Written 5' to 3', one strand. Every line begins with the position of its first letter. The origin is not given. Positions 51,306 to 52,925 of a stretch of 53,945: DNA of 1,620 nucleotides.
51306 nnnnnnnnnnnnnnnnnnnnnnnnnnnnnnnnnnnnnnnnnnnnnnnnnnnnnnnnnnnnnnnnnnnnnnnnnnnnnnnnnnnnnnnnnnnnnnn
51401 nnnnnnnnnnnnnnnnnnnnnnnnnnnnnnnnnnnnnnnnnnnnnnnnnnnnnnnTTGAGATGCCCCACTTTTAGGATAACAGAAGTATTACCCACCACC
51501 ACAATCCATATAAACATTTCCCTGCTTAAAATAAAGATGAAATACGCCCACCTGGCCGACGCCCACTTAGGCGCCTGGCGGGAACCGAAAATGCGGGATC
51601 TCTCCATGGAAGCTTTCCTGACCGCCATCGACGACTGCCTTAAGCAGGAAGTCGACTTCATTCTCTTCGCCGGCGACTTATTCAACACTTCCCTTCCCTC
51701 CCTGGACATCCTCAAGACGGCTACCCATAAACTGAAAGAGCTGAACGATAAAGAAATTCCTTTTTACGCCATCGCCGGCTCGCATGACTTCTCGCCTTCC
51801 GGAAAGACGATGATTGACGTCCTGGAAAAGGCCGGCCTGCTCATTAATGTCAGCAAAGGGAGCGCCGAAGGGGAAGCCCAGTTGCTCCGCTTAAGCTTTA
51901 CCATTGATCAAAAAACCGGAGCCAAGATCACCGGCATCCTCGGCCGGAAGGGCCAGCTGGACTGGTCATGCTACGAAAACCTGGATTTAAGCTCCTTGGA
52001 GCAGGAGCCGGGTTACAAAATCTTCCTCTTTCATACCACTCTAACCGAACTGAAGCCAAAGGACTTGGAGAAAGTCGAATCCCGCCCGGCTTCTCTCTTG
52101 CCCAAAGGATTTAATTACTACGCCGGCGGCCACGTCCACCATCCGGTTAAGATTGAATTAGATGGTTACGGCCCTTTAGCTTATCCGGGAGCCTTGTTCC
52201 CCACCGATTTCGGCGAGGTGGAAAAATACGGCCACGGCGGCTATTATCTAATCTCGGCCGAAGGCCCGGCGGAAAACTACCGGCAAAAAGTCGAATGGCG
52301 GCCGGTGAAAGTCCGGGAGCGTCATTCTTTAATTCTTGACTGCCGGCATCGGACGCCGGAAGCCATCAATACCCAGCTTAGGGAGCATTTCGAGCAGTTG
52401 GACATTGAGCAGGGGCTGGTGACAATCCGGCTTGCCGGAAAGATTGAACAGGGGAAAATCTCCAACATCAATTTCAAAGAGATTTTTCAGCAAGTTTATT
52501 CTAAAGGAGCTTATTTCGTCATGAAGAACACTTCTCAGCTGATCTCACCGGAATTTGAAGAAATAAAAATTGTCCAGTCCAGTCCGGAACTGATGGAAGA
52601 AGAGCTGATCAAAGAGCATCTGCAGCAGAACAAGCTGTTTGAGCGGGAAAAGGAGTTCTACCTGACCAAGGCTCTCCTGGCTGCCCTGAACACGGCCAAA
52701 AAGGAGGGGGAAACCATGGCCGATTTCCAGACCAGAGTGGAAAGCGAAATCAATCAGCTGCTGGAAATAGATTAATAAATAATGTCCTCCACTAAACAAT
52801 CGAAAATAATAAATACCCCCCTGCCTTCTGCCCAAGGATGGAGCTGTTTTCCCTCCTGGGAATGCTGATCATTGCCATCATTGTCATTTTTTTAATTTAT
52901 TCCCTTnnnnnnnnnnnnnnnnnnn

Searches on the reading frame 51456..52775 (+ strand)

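Call 8: search_protein_families(library=ncbifam, proteins=[window:51456-52775:+], max_evalue=0.00001)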
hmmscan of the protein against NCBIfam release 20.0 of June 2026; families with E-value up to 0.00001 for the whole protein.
window:51456-52775:+ (439 aa): 7 families
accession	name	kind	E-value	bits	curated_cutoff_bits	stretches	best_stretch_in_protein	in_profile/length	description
NF041029.1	Mre11_Pyroc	equivalog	1.7e-32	112.8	600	1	28-289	1-276/438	DNA double-strand break repair protein Mre11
NF041031.1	Mre11_Sulfo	equivalog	1.1e-22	80.8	500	1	32-399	4-349/374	DNA double-strand break repair protein Mre11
NF041030.1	Mre11_Halo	equivalog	4.7e-17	62.2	550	1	31-133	5-108/361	DNA double-strand break repair protein Mre11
TIGR00619.1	sbcd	subfamily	3.6e-16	59.7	77.65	1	28-139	1-114/252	exonuclease subunit SbcD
NF041753.2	sbcd_Staph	equivalog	2.6e-09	36.4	480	1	28-112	1-87/375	exonuclease subunit SbcD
NF008206.2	PRK10966.1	equivalog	1.4e-07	30.9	450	0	28-115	1-89/380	exonuclease subunit SbcD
TIGR00583.1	mre11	equivalog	4.1e-06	26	434.6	0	34-95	10-72/405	DNA repair protein (mre11)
